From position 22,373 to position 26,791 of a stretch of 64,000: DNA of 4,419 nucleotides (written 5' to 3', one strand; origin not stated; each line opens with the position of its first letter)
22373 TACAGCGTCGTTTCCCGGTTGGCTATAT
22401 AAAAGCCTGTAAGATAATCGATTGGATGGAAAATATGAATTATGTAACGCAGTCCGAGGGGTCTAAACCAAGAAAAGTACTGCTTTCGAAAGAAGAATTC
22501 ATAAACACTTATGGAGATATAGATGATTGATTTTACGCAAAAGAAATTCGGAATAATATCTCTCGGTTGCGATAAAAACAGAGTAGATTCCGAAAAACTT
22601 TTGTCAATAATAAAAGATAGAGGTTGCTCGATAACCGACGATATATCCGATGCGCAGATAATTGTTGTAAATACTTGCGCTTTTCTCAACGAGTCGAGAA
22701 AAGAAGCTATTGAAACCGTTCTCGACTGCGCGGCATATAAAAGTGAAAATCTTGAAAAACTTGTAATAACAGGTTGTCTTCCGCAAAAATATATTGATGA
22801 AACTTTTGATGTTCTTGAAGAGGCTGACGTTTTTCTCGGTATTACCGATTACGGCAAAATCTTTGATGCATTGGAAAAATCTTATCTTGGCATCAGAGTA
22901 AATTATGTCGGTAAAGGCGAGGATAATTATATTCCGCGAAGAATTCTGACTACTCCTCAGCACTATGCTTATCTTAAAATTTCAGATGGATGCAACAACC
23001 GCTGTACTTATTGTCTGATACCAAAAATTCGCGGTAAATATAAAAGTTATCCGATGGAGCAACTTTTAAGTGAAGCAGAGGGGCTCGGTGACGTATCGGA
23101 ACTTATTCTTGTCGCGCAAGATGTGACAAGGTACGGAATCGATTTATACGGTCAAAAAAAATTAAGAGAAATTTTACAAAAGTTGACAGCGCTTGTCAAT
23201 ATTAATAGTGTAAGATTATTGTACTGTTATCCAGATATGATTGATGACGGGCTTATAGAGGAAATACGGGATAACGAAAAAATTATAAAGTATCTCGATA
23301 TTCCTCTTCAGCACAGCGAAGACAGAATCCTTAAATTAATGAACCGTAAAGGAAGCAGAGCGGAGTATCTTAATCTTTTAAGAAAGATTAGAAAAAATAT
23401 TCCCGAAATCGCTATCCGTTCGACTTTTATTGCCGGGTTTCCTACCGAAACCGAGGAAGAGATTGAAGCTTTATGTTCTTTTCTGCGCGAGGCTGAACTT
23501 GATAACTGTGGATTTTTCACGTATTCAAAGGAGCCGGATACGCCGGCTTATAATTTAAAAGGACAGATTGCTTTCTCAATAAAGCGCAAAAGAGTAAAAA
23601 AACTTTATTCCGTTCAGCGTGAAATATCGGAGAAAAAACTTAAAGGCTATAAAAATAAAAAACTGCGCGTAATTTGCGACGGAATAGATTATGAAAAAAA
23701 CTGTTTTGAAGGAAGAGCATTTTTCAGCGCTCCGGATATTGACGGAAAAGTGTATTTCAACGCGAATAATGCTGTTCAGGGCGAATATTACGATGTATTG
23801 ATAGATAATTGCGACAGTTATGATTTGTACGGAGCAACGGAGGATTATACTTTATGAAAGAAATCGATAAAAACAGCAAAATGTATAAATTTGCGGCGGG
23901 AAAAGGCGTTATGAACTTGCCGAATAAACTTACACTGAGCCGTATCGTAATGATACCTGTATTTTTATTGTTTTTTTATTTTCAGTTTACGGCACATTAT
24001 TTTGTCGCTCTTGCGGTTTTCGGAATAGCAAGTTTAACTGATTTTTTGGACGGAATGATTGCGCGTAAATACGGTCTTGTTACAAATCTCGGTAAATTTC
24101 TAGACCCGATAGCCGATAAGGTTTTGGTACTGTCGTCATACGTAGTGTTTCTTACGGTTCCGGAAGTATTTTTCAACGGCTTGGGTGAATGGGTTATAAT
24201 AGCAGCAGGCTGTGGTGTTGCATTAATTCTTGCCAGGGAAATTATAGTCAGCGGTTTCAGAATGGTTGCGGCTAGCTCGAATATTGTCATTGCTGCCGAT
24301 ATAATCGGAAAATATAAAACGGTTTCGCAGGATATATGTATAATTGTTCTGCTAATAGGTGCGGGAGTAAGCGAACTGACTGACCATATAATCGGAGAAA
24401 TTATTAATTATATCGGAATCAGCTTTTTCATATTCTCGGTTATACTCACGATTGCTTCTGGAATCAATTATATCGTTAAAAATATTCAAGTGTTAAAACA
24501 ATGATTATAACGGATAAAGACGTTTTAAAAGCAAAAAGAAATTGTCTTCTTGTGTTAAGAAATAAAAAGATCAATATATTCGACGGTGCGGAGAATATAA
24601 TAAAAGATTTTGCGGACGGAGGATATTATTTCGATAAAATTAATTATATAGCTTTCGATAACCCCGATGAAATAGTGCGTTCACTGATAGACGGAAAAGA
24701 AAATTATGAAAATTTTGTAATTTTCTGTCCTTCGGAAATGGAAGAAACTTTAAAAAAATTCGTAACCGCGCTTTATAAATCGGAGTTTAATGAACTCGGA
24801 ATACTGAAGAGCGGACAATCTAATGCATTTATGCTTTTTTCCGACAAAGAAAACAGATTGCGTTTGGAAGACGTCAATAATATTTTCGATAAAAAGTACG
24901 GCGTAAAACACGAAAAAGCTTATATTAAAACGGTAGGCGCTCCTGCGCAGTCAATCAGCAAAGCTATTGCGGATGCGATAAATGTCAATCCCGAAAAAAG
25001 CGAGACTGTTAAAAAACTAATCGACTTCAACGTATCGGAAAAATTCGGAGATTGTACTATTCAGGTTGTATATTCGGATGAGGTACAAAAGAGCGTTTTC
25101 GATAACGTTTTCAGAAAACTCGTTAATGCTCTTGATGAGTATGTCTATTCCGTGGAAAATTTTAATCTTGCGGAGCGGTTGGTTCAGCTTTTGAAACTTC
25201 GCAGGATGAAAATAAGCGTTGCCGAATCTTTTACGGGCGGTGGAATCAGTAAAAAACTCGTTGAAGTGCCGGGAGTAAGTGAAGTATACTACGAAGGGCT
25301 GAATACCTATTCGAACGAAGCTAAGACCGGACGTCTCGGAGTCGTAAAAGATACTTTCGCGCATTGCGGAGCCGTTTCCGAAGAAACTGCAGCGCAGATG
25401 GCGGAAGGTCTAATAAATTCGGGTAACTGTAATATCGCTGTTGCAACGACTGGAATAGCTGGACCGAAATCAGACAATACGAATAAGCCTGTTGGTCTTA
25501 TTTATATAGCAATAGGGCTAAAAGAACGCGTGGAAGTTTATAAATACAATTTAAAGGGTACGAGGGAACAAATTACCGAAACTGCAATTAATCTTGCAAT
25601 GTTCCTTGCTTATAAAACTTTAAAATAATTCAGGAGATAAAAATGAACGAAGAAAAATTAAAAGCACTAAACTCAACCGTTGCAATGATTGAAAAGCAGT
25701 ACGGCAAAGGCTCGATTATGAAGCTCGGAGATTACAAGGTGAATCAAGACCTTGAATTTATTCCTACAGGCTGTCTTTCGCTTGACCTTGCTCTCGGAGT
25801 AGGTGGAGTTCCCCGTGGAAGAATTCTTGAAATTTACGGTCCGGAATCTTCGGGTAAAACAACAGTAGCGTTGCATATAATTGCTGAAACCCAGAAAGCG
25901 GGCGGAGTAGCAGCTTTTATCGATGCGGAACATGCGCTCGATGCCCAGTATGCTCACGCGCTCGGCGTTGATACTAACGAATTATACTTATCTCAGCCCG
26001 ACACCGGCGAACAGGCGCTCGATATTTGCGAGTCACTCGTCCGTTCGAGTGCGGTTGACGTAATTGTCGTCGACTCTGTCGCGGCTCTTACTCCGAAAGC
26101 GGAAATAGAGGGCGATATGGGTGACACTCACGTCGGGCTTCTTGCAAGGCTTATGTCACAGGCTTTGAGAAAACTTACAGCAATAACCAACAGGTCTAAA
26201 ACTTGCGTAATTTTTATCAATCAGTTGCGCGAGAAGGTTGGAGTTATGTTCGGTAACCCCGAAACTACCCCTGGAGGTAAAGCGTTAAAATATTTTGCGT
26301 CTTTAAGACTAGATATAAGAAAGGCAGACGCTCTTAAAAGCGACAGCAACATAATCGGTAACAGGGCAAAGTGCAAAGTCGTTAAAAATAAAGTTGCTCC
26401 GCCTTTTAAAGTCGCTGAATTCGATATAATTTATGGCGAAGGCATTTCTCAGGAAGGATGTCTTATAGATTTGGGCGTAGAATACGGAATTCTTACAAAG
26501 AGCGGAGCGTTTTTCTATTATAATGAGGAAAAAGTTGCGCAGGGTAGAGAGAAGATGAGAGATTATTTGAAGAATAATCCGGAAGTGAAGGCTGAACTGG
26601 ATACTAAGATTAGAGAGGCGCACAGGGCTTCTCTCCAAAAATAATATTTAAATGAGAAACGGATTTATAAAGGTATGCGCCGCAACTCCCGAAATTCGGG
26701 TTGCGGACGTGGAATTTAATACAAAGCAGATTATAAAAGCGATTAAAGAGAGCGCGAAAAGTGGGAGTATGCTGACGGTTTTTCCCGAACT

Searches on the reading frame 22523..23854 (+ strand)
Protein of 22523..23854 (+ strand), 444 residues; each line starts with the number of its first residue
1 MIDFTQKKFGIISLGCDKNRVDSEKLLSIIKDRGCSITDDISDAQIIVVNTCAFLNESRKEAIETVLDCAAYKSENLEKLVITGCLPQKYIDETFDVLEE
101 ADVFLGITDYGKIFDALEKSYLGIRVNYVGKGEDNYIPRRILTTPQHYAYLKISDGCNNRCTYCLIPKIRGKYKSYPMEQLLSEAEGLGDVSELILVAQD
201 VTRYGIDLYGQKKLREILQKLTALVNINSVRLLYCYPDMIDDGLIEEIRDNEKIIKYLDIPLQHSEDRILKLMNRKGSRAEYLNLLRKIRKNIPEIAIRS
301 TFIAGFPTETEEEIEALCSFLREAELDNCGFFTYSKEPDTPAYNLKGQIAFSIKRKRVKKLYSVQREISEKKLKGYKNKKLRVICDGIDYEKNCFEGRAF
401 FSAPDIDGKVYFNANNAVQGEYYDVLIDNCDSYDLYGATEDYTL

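Call 21: search_protein_families(library=pfam, proteins=[window:22523-23854:+], max_evalue=0.00001)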
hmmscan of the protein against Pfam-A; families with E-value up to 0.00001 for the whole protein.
window:22523-23854:+ (444 aa): 3 families
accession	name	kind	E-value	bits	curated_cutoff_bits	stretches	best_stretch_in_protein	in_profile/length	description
PF04055.27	Radical_SAM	-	1.5e-23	84.2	29.5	1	152-321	2-166/166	Radical SAM superfamily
PF00919.26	UPF0004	-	1.2e-21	77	27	1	8-106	1-98/98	Uncharacterized protein family UPF0004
PF18693.7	TRAM_2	-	3.3e-15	56.5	27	1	379-438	3-61/63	TRAM domain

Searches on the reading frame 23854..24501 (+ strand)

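Call 21: search_protein_families(library=pfam, proteins=[window:23854-24501:+], max_evalue=0.00001)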
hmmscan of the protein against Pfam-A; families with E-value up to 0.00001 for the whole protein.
window:23854-24501:+ (216 aa): 1 family
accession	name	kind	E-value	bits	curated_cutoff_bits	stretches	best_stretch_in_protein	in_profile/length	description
PF01066.26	CDP-OH_P_transf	-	9.1e-39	133.7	22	1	20-190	1-148/152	CDP-alcohol phosphatidyltransferase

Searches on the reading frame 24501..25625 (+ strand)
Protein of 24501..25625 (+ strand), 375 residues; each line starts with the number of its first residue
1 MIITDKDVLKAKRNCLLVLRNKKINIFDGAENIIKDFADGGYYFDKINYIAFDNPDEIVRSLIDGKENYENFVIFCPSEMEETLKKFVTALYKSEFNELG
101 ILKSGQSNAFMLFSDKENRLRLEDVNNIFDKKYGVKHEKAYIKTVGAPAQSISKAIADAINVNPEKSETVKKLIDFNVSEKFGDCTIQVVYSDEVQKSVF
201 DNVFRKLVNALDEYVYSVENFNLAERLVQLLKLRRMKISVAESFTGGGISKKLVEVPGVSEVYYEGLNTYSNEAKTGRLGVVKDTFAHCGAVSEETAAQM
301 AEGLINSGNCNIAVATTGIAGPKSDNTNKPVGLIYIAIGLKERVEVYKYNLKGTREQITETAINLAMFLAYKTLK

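Call 21: search_protein_families(library=pfam, proteins=[window:24501-25625:+], max_evalue=0.00001)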
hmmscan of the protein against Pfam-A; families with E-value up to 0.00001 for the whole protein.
window:24501-25625:+ (375 aa): 1 family
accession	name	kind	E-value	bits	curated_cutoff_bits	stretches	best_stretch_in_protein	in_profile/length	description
PF02464.23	CinA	-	4.4e-46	156.8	23.5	1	222-373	3-154/155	Competence-damaged protein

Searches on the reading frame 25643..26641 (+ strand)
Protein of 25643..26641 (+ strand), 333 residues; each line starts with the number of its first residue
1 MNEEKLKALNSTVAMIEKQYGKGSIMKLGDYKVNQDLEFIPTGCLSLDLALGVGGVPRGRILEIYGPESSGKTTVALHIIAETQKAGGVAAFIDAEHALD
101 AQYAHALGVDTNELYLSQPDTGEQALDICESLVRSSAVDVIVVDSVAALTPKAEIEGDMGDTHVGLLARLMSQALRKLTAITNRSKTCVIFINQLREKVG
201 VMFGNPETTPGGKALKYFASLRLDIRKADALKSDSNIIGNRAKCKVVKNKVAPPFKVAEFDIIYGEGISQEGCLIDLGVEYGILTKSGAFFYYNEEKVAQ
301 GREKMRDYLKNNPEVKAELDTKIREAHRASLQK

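Call 21: search_protein_families(library=pfam, proteins=[window:25643-26641:+], max_evalue=0.00001)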
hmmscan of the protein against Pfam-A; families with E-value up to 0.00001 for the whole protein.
window:25643-26641:+ (333 aa): 4 families
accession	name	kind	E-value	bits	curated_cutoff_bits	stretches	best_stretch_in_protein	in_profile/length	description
PF00154.27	RecA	-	6.8e-136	452.3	27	1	7-269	1-262/262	recA bacterial DNA recombination protein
PF21096.2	RecA_C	-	1.3e-22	80.1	27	1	272-327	1-56/57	RecA C-terminal domain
PF08423.17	Rad51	-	4.3e-09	36.4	22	1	39-229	7-213/244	Rad51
PF06745.19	ATPase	-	6.1e-07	29.5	26.6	0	40-114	1-77/231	KaiC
